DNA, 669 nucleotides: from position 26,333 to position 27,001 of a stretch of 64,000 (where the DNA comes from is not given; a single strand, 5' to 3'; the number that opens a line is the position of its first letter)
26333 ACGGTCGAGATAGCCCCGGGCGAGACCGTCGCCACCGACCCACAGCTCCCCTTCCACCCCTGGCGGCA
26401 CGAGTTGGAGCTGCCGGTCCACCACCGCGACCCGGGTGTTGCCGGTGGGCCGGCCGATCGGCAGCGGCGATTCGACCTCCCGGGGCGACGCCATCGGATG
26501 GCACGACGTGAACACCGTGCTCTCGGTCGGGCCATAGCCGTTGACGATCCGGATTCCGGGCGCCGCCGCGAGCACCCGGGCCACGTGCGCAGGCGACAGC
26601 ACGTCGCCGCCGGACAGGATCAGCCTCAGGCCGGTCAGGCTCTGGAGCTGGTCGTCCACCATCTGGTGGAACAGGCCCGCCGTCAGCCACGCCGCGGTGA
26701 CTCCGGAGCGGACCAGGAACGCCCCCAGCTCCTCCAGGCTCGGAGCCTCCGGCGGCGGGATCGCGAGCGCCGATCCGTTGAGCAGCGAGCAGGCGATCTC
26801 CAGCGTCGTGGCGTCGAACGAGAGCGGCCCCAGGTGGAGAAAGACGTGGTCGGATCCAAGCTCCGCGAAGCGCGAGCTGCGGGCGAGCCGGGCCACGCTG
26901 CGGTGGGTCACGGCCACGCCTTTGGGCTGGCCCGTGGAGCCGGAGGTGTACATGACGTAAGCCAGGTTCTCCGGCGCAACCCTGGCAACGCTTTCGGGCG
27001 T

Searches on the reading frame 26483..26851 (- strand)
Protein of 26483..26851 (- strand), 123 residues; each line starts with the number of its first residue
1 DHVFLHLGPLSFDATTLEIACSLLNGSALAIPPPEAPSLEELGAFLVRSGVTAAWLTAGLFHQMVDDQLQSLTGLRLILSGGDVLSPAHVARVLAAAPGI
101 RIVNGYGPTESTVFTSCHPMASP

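Call 64: search_solved_structures(query=window:26483-26851:-, max_evalue=1e-8, show_alignments=2)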
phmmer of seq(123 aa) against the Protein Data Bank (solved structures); distinct sequences matched with E-value up to 1e-8: 22.
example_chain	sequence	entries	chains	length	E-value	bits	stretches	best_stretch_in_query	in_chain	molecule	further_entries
4dg8_A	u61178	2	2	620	2.4e-25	92.3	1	4-120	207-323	PA1221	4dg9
5wmm_A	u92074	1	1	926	1.3e-21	80.1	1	3-123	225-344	NRPS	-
4gr4_A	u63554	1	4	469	5.4e-20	75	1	1-120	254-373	Non-ribosomal peptide synthetase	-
4gr5_A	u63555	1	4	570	8.1e-20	74.4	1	1-120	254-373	Non-ribosomal peptide synthetase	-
8gjp_A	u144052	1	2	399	8.4e-20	74.3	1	2-119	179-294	Non-ribosomal peptide synthetase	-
8gkm_A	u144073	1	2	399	1.3e-19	73.7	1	2-119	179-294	Non-ribosomal peptide synthetase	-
8gic_A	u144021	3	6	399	1e-18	70.9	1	2-119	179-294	Non-ribosomal peptide synthetase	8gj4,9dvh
8glc_B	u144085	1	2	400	1.6e-16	63.7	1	4-119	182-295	Non-ribosomal peptide synthetase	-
6mfy_A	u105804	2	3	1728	3.6e-15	59.4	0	9-117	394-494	Linear gramicidin synthase subunit A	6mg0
6mfz_A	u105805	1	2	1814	4e-15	59.2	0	9-117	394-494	Linear gramicidin synthase subunit A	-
9be3_A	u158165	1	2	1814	4e-15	59.2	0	9-117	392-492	Linear gramicidin synthase subunit A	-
9be4_A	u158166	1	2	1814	4e-15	59.2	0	9-117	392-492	Linear gramicidin synthase subunit A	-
9meh_A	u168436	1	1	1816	4e-15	59.2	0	9-117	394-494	Linear gramicidin synthase subunit A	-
2vsq_A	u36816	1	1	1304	3.6e-13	52.9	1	3-119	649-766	SURFACTIN SYNTHETASE SUBUNIT 3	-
6vht_A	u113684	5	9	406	1.2e-10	44.8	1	4-120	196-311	NpsA Adenylation Domain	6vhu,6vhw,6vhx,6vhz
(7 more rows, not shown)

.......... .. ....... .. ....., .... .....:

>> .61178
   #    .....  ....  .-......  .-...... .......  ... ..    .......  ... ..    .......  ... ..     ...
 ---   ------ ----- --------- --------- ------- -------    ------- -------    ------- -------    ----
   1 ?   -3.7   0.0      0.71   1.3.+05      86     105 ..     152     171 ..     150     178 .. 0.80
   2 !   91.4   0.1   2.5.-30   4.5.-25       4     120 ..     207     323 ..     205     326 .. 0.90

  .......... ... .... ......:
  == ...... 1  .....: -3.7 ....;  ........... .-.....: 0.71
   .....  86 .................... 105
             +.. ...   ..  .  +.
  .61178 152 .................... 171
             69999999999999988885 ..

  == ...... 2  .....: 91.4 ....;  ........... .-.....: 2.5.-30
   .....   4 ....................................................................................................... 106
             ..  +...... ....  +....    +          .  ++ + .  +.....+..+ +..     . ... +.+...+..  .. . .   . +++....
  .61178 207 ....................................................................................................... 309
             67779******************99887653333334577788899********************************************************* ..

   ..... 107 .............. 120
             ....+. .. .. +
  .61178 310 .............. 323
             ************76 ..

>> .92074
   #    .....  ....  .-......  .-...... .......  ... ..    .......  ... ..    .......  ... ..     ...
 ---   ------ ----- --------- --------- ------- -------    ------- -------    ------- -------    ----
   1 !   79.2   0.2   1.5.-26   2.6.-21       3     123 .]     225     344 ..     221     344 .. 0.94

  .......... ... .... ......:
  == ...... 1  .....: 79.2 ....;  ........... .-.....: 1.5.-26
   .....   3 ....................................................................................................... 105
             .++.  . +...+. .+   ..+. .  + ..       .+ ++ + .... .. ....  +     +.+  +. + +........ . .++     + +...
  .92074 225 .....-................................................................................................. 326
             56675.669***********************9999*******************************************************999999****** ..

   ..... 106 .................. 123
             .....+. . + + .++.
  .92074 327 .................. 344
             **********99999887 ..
